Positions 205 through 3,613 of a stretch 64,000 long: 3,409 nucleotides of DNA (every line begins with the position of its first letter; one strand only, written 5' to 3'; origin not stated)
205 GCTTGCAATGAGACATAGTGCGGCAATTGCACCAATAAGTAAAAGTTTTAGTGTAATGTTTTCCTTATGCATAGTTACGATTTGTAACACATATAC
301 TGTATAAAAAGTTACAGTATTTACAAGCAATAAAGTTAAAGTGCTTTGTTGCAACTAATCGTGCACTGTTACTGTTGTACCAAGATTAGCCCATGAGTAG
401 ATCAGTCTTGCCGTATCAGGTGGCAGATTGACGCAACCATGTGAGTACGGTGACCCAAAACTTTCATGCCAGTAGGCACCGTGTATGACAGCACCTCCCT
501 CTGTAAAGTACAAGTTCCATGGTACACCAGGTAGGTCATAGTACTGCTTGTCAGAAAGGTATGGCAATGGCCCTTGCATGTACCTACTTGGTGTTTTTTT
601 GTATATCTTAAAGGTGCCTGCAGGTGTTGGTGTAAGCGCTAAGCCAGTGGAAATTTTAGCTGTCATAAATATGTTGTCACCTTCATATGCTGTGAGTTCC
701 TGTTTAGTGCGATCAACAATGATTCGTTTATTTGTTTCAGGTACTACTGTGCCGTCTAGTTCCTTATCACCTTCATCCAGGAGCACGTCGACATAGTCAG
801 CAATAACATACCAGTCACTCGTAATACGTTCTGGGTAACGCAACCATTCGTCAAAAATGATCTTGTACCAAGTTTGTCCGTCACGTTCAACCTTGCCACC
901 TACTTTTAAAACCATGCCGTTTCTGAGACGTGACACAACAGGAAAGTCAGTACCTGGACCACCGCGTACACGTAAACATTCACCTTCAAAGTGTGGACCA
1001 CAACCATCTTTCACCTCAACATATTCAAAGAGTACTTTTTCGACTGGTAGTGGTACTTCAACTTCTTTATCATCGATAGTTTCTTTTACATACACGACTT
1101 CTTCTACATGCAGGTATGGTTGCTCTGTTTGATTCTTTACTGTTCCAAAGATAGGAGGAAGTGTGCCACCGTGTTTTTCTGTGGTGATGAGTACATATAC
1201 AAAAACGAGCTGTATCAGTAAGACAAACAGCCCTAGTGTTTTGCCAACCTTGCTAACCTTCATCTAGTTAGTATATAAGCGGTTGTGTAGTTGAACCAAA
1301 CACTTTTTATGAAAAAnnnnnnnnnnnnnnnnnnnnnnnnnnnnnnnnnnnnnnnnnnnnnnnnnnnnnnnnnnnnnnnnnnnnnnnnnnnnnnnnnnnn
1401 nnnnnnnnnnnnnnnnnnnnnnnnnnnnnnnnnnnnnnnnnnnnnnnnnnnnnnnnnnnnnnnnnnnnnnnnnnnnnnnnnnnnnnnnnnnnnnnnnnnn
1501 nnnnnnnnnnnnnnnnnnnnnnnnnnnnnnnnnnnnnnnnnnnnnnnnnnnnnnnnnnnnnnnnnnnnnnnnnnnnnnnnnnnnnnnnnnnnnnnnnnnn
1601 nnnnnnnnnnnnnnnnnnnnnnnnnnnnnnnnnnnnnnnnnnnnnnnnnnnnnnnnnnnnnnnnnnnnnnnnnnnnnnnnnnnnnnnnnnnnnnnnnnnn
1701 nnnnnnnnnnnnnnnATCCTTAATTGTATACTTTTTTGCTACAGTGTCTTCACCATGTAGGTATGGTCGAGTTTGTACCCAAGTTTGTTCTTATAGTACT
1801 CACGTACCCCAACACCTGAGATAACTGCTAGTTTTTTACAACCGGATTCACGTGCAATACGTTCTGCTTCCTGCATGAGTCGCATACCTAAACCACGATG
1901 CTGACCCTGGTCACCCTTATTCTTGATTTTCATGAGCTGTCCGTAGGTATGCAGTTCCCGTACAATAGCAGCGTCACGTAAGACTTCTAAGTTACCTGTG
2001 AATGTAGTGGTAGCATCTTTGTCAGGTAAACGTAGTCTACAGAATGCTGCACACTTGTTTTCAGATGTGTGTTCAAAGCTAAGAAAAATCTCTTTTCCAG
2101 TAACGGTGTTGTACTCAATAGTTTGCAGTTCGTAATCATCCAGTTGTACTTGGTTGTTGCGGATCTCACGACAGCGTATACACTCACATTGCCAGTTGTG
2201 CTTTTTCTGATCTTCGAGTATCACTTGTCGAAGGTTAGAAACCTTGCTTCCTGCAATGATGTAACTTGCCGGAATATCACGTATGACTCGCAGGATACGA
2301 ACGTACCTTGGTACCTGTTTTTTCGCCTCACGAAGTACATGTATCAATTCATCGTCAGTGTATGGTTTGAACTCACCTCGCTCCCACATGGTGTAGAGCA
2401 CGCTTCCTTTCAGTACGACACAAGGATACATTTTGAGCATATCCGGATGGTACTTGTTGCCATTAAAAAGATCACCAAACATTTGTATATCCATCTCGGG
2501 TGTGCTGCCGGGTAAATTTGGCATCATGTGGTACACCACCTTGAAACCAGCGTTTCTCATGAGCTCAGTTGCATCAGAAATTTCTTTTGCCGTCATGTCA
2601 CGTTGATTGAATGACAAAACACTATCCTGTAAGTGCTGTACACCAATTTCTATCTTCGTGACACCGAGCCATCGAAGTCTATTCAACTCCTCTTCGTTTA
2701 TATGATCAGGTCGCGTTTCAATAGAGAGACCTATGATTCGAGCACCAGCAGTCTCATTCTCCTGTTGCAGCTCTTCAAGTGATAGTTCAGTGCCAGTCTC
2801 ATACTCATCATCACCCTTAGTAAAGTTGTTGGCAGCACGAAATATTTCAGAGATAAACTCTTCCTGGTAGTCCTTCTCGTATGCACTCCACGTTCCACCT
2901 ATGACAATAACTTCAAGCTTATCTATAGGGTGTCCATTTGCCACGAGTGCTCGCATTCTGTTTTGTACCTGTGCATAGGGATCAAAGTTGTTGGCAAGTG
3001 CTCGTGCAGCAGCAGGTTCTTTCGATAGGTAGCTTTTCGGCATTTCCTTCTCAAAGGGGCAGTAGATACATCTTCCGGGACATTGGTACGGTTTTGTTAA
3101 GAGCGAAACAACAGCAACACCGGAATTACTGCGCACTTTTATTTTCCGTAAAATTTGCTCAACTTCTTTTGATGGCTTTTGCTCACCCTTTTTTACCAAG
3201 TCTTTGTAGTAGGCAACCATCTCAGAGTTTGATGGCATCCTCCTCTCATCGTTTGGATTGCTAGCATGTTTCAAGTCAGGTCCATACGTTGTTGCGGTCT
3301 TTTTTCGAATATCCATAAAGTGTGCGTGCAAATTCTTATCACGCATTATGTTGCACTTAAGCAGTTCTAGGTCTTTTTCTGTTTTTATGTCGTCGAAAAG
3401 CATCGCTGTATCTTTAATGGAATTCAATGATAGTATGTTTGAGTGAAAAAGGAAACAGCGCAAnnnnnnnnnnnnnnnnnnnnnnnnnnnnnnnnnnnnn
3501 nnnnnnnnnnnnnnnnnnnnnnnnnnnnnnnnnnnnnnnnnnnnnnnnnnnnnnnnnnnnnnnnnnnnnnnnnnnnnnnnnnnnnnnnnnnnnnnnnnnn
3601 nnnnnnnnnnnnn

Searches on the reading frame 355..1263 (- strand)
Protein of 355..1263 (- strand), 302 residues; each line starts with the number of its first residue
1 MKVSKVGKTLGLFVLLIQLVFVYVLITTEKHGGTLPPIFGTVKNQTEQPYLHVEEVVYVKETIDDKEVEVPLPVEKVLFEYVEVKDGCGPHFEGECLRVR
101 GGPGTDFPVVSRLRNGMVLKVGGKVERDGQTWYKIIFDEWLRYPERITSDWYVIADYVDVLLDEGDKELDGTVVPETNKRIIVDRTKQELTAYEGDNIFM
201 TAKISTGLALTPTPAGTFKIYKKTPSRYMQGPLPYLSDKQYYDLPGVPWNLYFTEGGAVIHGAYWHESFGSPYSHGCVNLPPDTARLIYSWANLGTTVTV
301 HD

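Call 76: search_protein_families(library=pfam, proteins=[window:355-1263:-], max_evalue=0.0001)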
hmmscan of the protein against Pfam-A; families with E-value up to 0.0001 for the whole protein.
window:355-1263:- (302 aa): 2 families
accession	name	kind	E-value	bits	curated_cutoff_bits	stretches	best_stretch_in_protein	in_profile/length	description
PF03734.19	YkuD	-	6.4e-22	79.1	23.4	1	179-300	2-146/146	L,D-transpeptidase catalytic domain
PF08239.17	SH3_3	-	3.1e-07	30.9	27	1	97-136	3-40/54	Bacterial SH3 domain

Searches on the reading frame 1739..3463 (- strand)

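Call 26: search_protein_families(library=pfam, proteins=[window:1739-3463:-], max_evalue=0.00001)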
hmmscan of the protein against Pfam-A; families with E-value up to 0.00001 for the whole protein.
window:1739-3463:- (574 aa): 2 families
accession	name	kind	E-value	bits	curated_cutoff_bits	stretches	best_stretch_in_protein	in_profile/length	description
PF16199.10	Radical_SAM_C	-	1.6e-20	73.4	31.9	1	340-415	1-79/85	Radical_SAM C-terminal domain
PF04055.27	Radical_SAM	-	1.4e-17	64.8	29.5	1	127-324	6-158/166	Radical SAM superfamily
